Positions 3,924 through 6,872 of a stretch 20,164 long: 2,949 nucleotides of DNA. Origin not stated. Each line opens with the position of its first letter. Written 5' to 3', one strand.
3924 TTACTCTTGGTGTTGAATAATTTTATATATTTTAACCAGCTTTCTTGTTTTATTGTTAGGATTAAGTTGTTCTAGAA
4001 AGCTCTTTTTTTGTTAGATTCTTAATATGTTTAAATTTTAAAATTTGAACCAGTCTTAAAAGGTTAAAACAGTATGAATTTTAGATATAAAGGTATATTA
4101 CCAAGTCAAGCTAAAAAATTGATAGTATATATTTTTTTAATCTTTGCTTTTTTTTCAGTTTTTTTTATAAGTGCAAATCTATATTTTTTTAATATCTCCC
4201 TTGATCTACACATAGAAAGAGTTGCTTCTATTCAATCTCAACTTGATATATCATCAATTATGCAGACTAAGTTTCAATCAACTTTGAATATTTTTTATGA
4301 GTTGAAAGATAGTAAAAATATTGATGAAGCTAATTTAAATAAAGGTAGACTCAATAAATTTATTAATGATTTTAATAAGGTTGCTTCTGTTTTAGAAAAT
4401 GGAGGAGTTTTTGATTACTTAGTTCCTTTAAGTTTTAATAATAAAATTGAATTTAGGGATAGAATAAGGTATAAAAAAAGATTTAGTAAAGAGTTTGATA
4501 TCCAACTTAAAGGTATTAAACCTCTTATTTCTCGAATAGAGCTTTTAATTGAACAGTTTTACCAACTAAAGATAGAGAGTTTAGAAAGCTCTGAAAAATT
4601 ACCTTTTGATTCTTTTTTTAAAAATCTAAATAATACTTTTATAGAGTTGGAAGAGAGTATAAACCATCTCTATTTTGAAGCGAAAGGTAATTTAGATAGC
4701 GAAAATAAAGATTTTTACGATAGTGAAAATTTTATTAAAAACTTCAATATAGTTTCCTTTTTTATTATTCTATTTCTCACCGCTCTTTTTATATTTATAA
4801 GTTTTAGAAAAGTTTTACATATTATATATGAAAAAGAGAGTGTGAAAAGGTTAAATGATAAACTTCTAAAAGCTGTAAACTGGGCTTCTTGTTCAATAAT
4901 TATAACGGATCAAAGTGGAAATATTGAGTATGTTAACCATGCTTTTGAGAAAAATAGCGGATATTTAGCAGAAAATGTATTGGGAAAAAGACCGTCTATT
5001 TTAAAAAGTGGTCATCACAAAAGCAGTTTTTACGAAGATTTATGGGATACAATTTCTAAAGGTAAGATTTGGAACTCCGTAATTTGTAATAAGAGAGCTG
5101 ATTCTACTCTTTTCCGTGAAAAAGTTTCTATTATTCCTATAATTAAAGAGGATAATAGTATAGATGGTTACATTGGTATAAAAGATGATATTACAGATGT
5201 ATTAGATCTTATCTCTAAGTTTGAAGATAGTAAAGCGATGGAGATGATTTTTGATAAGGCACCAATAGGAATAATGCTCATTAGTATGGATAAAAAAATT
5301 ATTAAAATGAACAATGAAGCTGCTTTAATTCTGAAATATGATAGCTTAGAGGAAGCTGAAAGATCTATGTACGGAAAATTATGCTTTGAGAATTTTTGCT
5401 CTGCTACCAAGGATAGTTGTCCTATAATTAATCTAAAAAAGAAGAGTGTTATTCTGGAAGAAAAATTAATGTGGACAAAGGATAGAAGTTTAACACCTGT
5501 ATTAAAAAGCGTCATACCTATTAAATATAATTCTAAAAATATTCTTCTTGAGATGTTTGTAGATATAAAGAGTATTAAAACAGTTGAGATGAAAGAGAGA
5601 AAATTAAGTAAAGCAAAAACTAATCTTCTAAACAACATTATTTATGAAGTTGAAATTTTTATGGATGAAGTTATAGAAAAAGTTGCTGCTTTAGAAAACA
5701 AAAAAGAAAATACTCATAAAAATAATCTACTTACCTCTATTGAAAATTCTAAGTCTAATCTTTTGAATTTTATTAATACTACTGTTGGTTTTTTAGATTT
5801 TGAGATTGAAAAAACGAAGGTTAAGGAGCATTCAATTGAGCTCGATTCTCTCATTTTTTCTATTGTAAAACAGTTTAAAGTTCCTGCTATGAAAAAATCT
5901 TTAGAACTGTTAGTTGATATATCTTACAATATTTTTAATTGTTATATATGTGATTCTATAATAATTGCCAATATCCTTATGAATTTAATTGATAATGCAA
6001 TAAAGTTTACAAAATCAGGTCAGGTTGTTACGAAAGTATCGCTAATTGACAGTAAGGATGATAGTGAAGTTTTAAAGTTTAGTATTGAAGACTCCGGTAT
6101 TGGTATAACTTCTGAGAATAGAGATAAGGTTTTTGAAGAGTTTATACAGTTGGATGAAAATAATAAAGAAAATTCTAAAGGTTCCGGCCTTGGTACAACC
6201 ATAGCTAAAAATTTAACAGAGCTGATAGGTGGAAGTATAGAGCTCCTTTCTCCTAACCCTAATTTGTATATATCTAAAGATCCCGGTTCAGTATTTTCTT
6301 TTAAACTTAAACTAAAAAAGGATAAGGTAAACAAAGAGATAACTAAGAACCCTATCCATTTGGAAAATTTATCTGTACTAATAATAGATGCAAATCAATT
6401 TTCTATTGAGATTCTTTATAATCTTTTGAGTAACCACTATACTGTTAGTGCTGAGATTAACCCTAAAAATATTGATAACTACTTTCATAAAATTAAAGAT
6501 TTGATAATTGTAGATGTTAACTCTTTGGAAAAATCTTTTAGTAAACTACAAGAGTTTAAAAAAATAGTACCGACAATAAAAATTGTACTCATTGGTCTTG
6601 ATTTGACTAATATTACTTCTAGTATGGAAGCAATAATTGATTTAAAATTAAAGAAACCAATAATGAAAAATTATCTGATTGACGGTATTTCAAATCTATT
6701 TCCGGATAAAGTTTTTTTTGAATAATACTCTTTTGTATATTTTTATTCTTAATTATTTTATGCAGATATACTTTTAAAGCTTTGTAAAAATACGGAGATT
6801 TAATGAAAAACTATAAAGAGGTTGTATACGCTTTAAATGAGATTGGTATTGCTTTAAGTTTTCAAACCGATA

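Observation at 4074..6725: The hybrid histidine-kinase homolog has Tyr at the phosphoacceptor position (DivL-like) and a semi-degenerate receiver.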

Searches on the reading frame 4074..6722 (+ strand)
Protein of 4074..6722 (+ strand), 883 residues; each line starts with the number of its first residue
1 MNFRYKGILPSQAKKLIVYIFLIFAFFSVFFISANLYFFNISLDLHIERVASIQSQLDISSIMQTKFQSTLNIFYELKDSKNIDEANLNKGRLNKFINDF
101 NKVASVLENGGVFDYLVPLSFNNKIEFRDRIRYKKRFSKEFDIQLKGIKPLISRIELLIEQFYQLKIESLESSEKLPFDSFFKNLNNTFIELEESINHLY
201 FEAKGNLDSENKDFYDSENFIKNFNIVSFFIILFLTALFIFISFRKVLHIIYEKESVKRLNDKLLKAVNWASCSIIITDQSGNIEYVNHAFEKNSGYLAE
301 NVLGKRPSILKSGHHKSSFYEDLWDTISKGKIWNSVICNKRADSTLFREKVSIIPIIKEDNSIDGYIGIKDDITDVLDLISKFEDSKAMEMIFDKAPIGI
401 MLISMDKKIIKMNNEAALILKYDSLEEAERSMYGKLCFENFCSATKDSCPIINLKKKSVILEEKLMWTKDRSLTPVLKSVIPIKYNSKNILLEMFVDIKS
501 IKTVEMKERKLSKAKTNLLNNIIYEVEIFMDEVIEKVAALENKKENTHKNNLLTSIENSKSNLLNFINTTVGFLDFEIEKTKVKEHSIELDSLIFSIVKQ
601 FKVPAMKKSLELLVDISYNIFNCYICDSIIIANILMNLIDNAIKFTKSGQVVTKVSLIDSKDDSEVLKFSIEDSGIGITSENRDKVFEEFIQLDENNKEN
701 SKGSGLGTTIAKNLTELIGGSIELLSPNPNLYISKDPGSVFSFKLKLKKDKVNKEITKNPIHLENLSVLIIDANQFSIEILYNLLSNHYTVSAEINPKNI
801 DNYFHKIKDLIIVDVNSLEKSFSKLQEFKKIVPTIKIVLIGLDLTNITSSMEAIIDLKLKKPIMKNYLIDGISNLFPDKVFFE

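Call 5: search_protein_families(library=pfam, proteins=[window:4074-6722:+], max_evalue=1)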
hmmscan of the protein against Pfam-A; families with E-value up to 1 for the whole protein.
window:4074-6722:+ (883 aa): 9 families
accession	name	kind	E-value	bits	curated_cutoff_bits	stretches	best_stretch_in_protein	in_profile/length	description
PF02518.31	HATPase_c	-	1.8e-20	73.9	26.4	1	627-748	2-110/111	Histidine kinase-, DNA gyrase B-, and HSP90-like ATPase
PF13426.13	PAS_9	-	2.2e-20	73.3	27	2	273-375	2-103/103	PAS domain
PF00989.32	PAS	-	3.2e-11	43.7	22.6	1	271-373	10-113/113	PAS fold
PF13188.13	PAS_8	-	7.4e-08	32.5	21.8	2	390-429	4-43/65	PAS domain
PF08448.16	PAS_4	-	0.00027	21.6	23.1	1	273-375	6-107/110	PAS fold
PF13589.12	HATPase_c_3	-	0.02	15.4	25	1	634-705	6-74/137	Histidine kinase-, DNA gyrase B-, and HSP90-like ATPase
PF08447.18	PAS_3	-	0.028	15.1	25.6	1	285-369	2-88/89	PAS fold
PF00101.25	RuBisCO_small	-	0.16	12.4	27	1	783-855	21-94/97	Ribulose bisphosphate carboxylase, small chain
PF05424.16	Duffy_binding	-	0.18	12.3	25.5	1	313-362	126-164/186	Duffy binding domain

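Call 6: search_protein_families(library=ncbifam, proteins=[window:4074-6722:+], max_evalue=1)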
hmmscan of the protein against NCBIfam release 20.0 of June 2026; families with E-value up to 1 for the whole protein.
window:4074-6722:+ (883 aa): 69 families (the best 25 are shown)
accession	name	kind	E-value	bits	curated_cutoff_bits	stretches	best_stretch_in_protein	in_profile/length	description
TIGR02956.1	TMAO_torS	equivalog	6.3e-43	147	676.5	1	510-875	459-819/967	TMAO reductase system sensor histidine kinase/response regulator TorS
NF008318.0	PRK11107.1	equivalog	1.5e-38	132.5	890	1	511-871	289-645/920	two-component sensor histidine kinase BarA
TIGR02938.1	nifL_nitrog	equivalog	2.8e-33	115.2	242.45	2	266-420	8-163/494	nitrogen fixation negative regulator NifL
NF011874.0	PRK15347.1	equivalog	2.3e-32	112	852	1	509-756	392-623/921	two component system sensor kinase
NF041947.1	LuxQ_Vibrio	equivalog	3.6e-32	111.2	1200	1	384-775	346-732/843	quorum-sensing autoinducer 2 sensor kinase/phosphatase LuxQ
NF008302.0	PRK11091.1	equivalog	2.9e-31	108.4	838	1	457-816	224-578/779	aerobic respiration two-component sensor histidine kinase ArcB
NF045901.1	HisKinLetSLeg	equivalog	1.8e-30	105.7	1650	1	507-841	285-612/906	two-component system sensor histidine kinase LetS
NF046044.1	PnpS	equivalog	1.5e-29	103.2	400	1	384-726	52-377/390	two-component system histidine kinase PnpS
NF041832.1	near_NosP_CTERM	subfamily_domain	5.8e-28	98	400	1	538-826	30-315/370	NahK/ErcS family hybrid sensor histidine kinase/response regulator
NF008099.0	PRK10841.1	equivalog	5.9e-28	97.1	920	1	500-818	455-754/949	two-component system sensor histidine kinase RcsC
NF038297.2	hybrid_HK_HrmK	equivalog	4.5e-25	88.3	725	1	545-839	268-544/607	hybrid histidine kinase/response regulator HrmK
NF045675.1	PhdiestaseDibA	equivalog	6.8e-24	84.2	980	1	212-376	24-192/623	phosphodiesterase DibA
NF008543.0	PRK11466.1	equivalog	7.5e-24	83.6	982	1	509-787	438-703/914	TMAO reductase system sensor histidine kinase/response regulator TorS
TIGR02966.1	phoR_proteo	equivalog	7.3e-23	81.1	334.2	1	388-726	7-321/333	phosphate regulon sensor histidine kinase PhoR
NF045595.1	HK_scytonemin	equivalog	4.2e-22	78.3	865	1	527-724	433-619/637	scytonemin biosynthesis sensor histidine kinase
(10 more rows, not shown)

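Call 8: find_homologous_proteins(query=window:4074-6722:+)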
Query window:4074-6722:+ (883 aa): 139 proteins with E <= 0.001 among 8000 candidates; the best 120 are listed.
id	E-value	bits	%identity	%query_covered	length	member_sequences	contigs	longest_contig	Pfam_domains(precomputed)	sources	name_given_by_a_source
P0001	0.0e+0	1882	100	100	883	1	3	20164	PF13426.14,PF13188.14,PF02518.32,PF00989.32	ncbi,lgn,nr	ncbi:MAG: hypothetical protein CR982_04125 [Candidatus Cloacimonadota bacterium]|nr:MAG: hypothetica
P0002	1.3e-68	250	28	60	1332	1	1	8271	PF00672.31,PF08447.19,PF13426.14,PF13188.14,PF08448.17,PF02518.32,PF00512.32,PF00989.32,PF00072.31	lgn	-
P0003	2.0e-43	167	27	24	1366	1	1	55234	PF08447.19,PF13426.14,PF13188.14,PF18095.8,PF12860.14,PF24820.2,PF08448.17,PF02518.32,PF00512.32,PF00989.32,PF00072.31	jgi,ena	jgi:PAS domain S-box-containing protein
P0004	2.9e-38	150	42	12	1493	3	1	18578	PF13426.14,PF13188.14,PF13185.13,PF13492.13,PF00512.32,PF00072.31,PF08447.19,PF01590.33,PF08448.17,PF02518.32,PF00989.32,PF14598.13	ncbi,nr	ncbi:MAG: PAS domain S-box protein [Ignavibacterium sp.]|nr:PAS domain S-box protein [Ignavibacteriu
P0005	1.4e-36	144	36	15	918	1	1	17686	PF08447.19,PF13426.14,PF13188.14,PF19443.5,PF08448.17,PF02518.32,PF00512.32,PF00989.32,PF00072.31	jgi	-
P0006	1.1e-34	138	43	18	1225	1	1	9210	PF08447.19,PF13426.14,PF13188.14,PF13185.13,PF01590.33,PF08448.17,PF02518.32,PF13492.13,PF00512.32,PF00989.32,PF00072.31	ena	-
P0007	4.3e-28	116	40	15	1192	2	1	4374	PF08447.19,PF13426.14,PF13188.14,PF18095.8,PF13185.13,PF01590.33,PF08448.17,PF02518.32,PF00512.32,PF00989.32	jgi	jgi:PAS domain S-box-containing protein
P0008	4.7e-27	113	38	17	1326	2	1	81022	PF08447.19,PF13426.14,PF13188.14,PF01590.33,PF08448.17,PF00512.32,PF00989.32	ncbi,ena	-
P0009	5.7e-27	113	40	12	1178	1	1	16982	PF08447.19,PF13426.14,PF13185.13,PF01590.33,PF08448.17,PF02518.32,PF13492.13,PF00512.32,PF00989.32,PF00072.31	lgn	-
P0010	1.1e-26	112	37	18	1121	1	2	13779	PF08447.19,PF13426.14,PF13188.14,PF13185.13,PF12860.14,PF01590.33,PF08448.17,PF00989.32,PF24990.1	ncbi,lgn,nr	ncbi:MAG: PAS domain S-box protein [Prolixibacteraceae bacterium]|nr:PAS domain S-box protein [Proli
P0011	4.3e-24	103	27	60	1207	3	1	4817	PF13426.14,PF08448.17,PF02518.32,PF00512.32,PF00989.32,PF00072.31,PF01627.29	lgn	-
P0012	4.6e-24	103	25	60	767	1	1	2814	PF08447.19,PF13426.14,PF13188.14,PF08448.17,PF02518.32,PF00512.32,PF23198.2,PF00989.32,PF00072.31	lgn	-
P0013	5.5e-24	103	28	42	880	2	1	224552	PF08447.19,PF13426.14,PF13188.14,PF08448.17,PF02518.32,PF00512.32,PF00989.32,PF00072.31,PF14598.13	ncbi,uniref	ncbi:PAS domain S-box protein [Paenibacillus sp. sgz302251]|uniref:PAS domain S-box protein n=1 Tax=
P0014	6.8e-24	102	22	52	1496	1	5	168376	PF08447.19,PF13426.14,PF13188.14,PF12860.14,PF08448.17,PF02518.32,PF00512.32,PF00989.32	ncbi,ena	-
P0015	2.8e-23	100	38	16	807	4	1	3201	PF08447.19,PF13426.14,PF13188.14,PF08448.17,PF02518.32,PF00512.32,PF00989.32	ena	-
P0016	4.4e-23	100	25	59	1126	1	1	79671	PF08447.19,PF13426.14,PF13188.14,PF08448.17,PF02518.32,PF00512.32,PF00989.32,PF00072.31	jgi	jgi:PAS domain S-box-containing protein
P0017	7.7e-23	99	31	38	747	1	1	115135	PF00515.35,PF13424.13,PF02518.32,PF00512.32,PF13181.13,PF00072.31,PF07719.24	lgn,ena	-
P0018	8.7e-23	99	31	38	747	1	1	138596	PF00515.35,PF13424.13,PF02518.32,PF00512.32,PF13181.13,PF00072.31,PF07719.24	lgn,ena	-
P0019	1.0e-22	99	35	16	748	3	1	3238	PF08447.19,PF13426.14,PF13188.14,PF02743.25,PF08448.17,PF02518.32,PF00512.32,PF00989.32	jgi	jgi:PAS domain S-box-containing protein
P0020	2.0e-22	98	28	44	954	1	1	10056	PF02518.32,PF00512.32,PF00072.31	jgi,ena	-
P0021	2.0e-22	98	30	31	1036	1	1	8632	PF17152.11,PF00672.31,PF02518.32,PF00512.32,PF23198.2,PF00072.31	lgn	-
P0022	1.9e-21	94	28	46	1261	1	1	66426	PF08447.19,PF13426.14,PF13188.14,PF08448.17,PF02518.32,PF00512.32,PF00989.32,PF00072.31,PF14598.13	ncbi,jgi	jgi:PAS domain S-box-containing protein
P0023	1.5e-20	91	31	36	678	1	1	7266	PF08447.19,PF13426.14,PF02518.32,PF00512.32,PF00989.32,PF00072.31,PF01627.29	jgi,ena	jgi:PAS domain S-box-containing protein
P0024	2.6e-20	91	25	49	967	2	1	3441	PF13426.14,PF08448.17,PF02518.32,PF11845.14,PF00512.32,PF00989.32,PF00072.31,PF01627.29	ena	-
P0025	3.1e-20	90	31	18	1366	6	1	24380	PF13596.13,PF08447.19,PF13426.14,PF13188.14,PF09084.17,PF08448.17,PF02518.32,PF00512.32,PF00989.32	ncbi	-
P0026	3.4e-20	90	42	16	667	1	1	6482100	PF08447.19,PF13426.14,PF08448.17,PF02518.32,PF00512.32,PF00989.32,PF00072.31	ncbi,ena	-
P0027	6.7e-20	89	25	48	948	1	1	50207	PF02518.32,PF00512.32,PF00072.31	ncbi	-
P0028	6.9e-20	89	26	40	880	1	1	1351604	PF08447.19,PF13426.14,PF13188.14,PF08448.17,PF02518.32,PF00512.32,PF00989.32,PF00072.31,PF14598.13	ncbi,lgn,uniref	ncbi:PAS domain S-box protein [Paenibacillus sp. LPE1-1-1.1]|uniref:PAS domain S-box protein n=1 Tax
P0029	7.2e-20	89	23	56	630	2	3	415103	PF08447.19,PF13426.14,PF13188.14,PF12860.14,PF24820.2,PF08448.17,PF02518.32,PF00512.32,PF00989.32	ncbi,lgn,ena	-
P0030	3.9e-19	87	31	11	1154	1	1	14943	PF08447.19,PF13426.14,PF13185.13,PF08448.17,PF02518.32,PF00512.32,PF00989.32,PF00072.31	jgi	-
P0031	5.1e-19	86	25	46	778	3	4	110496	PF08447.19,PF02518.32,PF00512.32,PF00072.31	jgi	-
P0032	1.6e-18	85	31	30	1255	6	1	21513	PF08447.19,PF13426.14,PF02518.32,PF00512.32,PF00072.31,PF03924.20,PF01627.29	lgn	-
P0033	1.7e-18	85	28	32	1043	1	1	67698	PF05228.20,PF02518.32,PF00512.32,PF23198.2,PF00072.31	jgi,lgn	jgi:signal transduction histidine kinase/DNA-binding response OmpR family regulator/sensor domain CH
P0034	2.4e-18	84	25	44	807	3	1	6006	PF08447.19,PF13426.14,PF13188.14,PF08448.17,PF02518.32,PF00512.32,PF00989.32,PF00072.31,PF01627.29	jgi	-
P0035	3.1e-18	84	25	29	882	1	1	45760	PF08447.19,PF13426.14,PF02518.32,PF00512.32,PF00989.32,PF00072.31,PF01627.29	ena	-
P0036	1.9e-17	81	25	42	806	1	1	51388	PF08447.19,PF13426.14,PF13188.14,PF08448.17,PF02518.32,PF00512.32,PF00989.32,PF00072.31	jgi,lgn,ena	-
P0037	2.5e-17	81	29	27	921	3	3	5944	PF00672.31,PF09984.16,PF02518.32,PF00512.32,PF00072.31,PF01627.29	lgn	-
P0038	1.6e-16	78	27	34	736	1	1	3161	PF00515.35,PF13424.13,PF02518.32,PF00512.32,PF00072.31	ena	-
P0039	2.1e-16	78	25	33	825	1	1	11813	PF02518.32,PF00512.32,PF00072.31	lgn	-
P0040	2.3e-16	77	26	25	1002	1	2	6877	PF02518.32,PF00512.32,PF00072.31,PF01627.29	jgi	-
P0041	2.7e-16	77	35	18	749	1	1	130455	PF00515.35,PF13424.13,PF02518.32,PF00512.32,PF13181.13,PF00072.31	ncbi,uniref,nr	ncbi:ATP-binding protein [Aquiflexum sp. TKW24L]|uniref:tetratricopeptide repeat-containing hybrid s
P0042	3.7e-16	77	27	42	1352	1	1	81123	PF08447.19,PF13426.14,PF13188.14,PF13185.13,PF01590.33,PF02518.32,PF13492.13,PF00512.32,PF00989.32,PF00072.31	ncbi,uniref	ncbi:PAS domain S-box protein [Flavobacterium flavipallidum]|uniref:histidine kinase n=1 Tax=Flavoba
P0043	1.3e-15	75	26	27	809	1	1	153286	PF08447.19,PF13426.14,PF13188.14,PF12860.14,PF08448.17,PF02518.32,PF00512.32,PF00989.32,PF00072.31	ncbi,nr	ncbi:PAS/PAC sensor hybrid histidine kinase [Desulfonatronum zhilinae]|nr:PAS/PAC sensor hybrid hist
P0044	1.7e-15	75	27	30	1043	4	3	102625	PF02518.32,PF00512.32,PF00072.31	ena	-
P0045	1.8e-15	75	29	27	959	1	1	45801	PF02518.32,PF00512.32,PF00072.31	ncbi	-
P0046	5.0e-15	73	24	33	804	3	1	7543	PF02518.32,PF00512.32,PF00072.31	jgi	-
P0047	7.0e-15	73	27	39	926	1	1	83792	PF07696.18,PF07695.18,PF02518.32,PF00512.32,PF00072.31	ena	-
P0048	1.4e-14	72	26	27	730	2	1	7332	PF02518.32,PF00512.32,PF16927.12,PF00072.31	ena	-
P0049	1.5e-13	68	27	41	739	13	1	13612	PF02518.32,PF00512.32,PF00072.31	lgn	-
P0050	1.7e-13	68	27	27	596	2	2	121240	PF20969.3,PF02518.32,PF00512.32,PF00072.31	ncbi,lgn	-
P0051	4.8e-13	67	24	68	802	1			PF08447.19,PF13426.14,PF13188.14,PF08448.17,PF02518.32,PF00512.32,PF00989.32,PF00072.31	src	-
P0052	6.1e-13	66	26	39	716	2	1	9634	PF08447.19,PF13426.14,PF02518.32,PF00512.32,PF00989.32,PF00072.31,PF14598.13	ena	-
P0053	9.6e-13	66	26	41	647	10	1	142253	PF02518.32,PF00512.32,PF00072.31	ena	-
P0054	1.2e-12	65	27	41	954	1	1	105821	PF08447.19,PF13426.14,PF08448.17,PF02518.32,PF00512.32,PF00989.32,PF00072.31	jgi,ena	-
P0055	1.2e-12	65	26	40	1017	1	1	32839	PF07696.18,PF07695.18,PF02518.32,PF00512.32,PF00072.31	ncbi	-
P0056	1.3e-12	65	26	34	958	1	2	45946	PF08447.19,PF13426.14,PF13188.14,PF08448.17,PF02518.32,PF00512.32,PF00989.32,PF00072.31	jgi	jgi:PAS domain S-box-containing protein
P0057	2.0e-12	64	22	40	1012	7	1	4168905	PF08447.19,PF13426.14,PF13188.14,PF08448.17,PF02518.32,PF00512.32,PF00989.32,PF00072.31,PF04392.19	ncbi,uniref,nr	ncbi:putative Histidine kinase [Pseudodesulfovibrio profundus]|uniref:histidine kinase n=2 Tax=Pseud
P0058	3.8e-12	64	32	22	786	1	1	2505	PF02518.32,PF00512.32,PF00072.31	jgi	jgi:signal transduction histidine kinase/ActR/RegA family two-component response regulator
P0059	5.0e-12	63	40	11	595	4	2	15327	PF08447.19,PF13426.14,PF08448.17,PF00989.32,PF00990.27,PF00072.31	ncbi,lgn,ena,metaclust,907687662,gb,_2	metaclust:\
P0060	5.4e-12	63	28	28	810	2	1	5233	PF02518.32,PF00512.32,PF00072.31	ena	-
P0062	1.1e-11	62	26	29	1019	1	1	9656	PF08447.19,PF13426.14,PF13188.14,PF08448.17,PF02518.32,PF00512.32,PF00989.32,PF00072.31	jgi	jgi:PAS domain S-box-containing protein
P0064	5.3e-11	60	27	28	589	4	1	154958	PF13188.14,PF02518.32,PF00512.32,PF16927.12,PF00989.32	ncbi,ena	-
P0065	6.6e-11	59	28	28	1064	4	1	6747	PF02518.32,PF00512.32,PF00072.31,PF08376.16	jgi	-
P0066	7.2e-11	59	35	11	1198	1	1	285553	PF02518.32,PF17159.11,PF00512.32,PF00072.31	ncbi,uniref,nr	ncbi:putative two-component sensor [Planoprotostelium fungivorum]|uniref:histidine kinase n=1 Tax=Pl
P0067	7.5e-11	59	25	26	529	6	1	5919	PF00672.31,PF02518.32,PF00512.32,PF00072.31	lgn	-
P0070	3.4e-10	57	27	24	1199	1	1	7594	PF00672.31,PF13426.14,PF13188.14,PF13185.13,PF02743.25,PF24820.2,PF01590.33,PF08448.17,PF02518.32,PF00512.32,PF00989.32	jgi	-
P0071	4.1e-10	57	22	44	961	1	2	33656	PF08447.19,PF13426.14,PF13188.14,PF02518.32,PF00512.32,PF00989.32,PF00072.31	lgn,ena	-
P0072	6.1e-10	56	26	29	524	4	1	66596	PF03707.22,PF02518.32,PF00512.32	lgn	-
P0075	8.9e-10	56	21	48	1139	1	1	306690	PF08447.19,PF13426.14,PF13188.14,PF12860.14,PF08448.17,PF02518.32,PF00512.32,PF00989.32,PF00072.31,PF14598.13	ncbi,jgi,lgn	ncbi:MAG TPA: PAS domain S-box protein [Armatimonadota bacterium]|jgi:PAS domain S-box-containing pr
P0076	1.1e-9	55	28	24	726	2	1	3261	PF13426.14,PF13185.13,PF01590.33,PF02518.32,PF13492.13,PF00512.32,PF00989.32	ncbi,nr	ncbi:MAG: GAF domain-containing protein, partial [Candidatus Sericytochromatia bacterium]|nr:GAF dom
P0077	1.1e-9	55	25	42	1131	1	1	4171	PF13596.13,PF08447.19,PF13426.14,PF13188.14,PF05227.20,PF08448.17,PF02518.32,PF00512.32,PF00989.32,PF00072.31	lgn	-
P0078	1.6e-9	55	26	28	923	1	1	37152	PF00672.31,PF02518.32,PF00512.32,PF00072.31,PF07228.18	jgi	jgi:two-component system, sensor histidine kinase ChiS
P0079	1.8e-9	55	27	28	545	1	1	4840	PF02518.32,PF00512.32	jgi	-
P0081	2.2e-9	54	35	11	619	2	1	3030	PF20968.4,PF02518.32,PF00512.32,PF00072.31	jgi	jgi:signal transduction histidine kinase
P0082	2.3e-9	54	25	37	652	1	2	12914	PF08447.19,PF13426.14,PF13188.14,PF08448.17,PF02518.32,PF00512.32,PF00989.32,PF00072.31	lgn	-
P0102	5.5e-9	53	26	40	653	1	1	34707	PF13426.14,PF13188.14,PF02518.32,PF00512.32,PF00989.32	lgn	-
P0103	6.1e-9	53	33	14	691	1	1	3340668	PF08447.19,PF13426.14,PF14827.13,PF02518.32,PF00512.32,PF00989.32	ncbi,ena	-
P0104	7.9e-9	53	26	30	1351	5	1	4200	PF12833.14,PF07495.20,PF07494.18,PF02518.32,PF00512.32,PF00165.30,PF00072.31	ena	-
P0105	8.9e-9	52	24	44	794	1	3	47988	PF00672.31,PF13426.14,PF13188.14,PF12860.14,PF02743.25,PF23846.2,PF08448.17,PF02518.32,PF00512.32,PF00989.32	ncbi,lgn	-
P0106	1.1e-8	52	36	13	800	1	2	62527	PF10602.16,PF17874.8,PF00515.35,PF13424.13,PF13176.13,PF02518.32,PF00512.32,PF07719.24,PF13374.13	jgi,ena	-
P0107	1.2e-8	52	25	29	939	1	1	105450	PF13426.14,PF13185.13,PF08448.17,PF02518.32,PF00512.32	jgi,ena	-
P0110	1.4e-8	52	24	28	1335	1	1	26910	PF12833.14,PF07495.20,PF07494.18,PF02518.32,PF00512.32,PF00165.30,PF00072.31,PF08450.19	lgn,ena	-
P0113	2.0e-8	51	30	21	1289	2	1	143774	PF00672.31,PF13185.13,PF02743.25,PF02518.32,PF00512.32,PF23198.2,PF21623.4,PF00072.31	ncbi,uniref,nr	ncbi:response regulator [Spartinivicinus poritis]|uniref:histidine kinase n=1 Tax=Spartinivicinus po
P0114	2.0e-8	51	28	22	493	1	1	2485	PF08447.19,PF02518.32,PF00512.32,PF00072.31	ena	-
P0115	2.3e-8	51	26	22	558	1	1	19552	PF02518.32,PF00512.32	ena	-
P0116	4.3e-8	50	27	20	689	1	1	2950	PF02518.32,PF08269.18,PF00512.32,PF00072.31,PF17200.11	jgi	-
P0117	6.7e-8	50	25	30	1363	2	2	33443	PF12833.14,PF07495.20,PF23748.2,PF07494.18,PF02518.32,PF00512.32,PF00165.30,PF00072.31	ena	-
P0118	8.0e-8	49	26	29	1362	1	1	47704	PF12833.14,PF07495.20,PF23748.2,PF07494.18,PF02518.32,PF00512.32,PF00165.30,PF00072.31,PF08450.19,PF23409.2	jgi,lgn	jgi:Signal transduction histidine kinase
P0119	1.2e-7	49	26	14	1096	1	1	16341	PF13596.13,PF08447.19,PF13426.14,PF13188.14,PF12860.14,PF08448.17,PF02518.32,PF00512.32,PF00989.32,PF14598.13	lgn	-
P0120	1.2e-7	49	28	28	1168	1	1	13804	PF00672.31,PF02518.32,PF00512.32,PF00072.31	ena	-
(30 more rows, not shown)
